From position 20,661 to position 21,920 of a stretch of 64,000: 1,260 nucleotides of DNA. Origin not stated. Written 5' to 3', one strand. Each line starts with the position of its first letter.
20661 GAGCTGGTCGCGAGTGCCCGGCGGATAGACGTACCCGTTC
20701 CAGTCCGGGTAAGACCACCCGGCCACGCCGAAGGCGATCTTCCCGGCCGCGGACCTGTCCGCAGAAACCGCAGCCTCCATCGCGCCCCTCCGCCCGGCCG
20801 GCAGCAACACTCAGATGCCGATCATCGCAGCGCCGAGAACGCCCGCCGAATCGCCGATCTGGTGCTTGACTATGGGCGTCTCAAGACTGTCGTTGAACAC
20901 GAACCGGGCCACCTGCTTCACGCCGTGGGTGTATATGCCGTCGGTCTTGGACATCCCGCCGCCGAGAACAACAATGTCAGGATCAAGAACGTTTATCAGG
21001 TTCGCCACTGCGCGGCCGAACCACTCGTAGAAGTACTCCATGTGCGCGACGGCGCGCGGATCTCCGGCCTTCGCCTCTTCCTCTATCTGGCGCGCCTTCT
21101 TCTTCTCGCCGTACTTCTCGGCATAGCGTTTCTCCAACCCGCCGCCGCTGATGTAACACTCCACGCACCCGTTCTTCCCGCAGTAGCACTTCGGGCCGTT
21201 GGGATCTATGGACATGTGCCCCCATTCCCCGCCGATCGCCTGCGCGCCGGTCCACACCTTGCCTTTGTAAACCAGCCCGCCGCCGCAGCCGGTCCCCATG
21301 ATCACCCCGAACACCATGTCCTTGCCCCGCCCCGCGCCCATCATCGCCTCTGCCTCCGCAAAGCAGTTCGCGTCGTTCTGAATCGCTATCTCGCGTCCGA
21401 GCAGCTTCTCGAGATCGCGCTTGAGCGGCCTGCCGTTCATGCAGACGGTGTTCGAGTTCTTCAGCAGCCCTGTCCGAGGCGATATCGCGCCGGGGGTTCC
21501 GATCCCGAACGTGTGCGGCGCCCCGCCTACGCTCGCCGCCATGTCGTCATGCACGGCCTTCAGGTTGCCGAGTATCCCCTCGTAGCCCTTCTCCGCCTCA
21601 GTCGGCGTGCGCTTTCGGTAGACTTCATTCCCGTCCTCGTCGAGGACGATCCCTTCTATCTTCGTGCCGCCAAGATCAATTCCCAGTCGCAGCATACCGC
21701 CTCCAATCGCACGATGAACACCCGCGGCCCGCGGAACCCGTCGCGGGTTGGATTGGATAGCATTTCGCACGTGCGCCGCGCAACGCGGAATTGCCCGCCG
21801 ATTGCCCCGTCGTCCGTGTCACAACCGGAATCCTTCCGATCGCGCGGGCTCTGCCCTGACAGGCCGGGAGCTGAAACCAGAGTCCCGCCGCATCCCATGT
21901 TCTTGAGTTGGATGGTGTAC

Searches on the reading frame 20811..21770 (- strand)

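Call 63: search_protein_families(library=pfam, proteins=[window:20811-21770:-], max_evalue=0.00001)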
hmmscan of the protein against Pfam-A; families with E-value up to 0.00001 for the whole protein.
window:20811-21770:- (319 aa): 2 families
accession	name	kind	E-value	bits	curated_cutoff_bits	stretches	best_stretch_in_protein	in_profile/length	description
PF00480.26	ROK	-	3.9e-74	250.2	22.9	1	29-317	2-290/294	ROK family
PF01869.26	BcrAD_BadFG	-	4.6e-06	26.8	31.5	0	29-82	1-56/271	BadF/BadG/BcrA/BcrD ATPase family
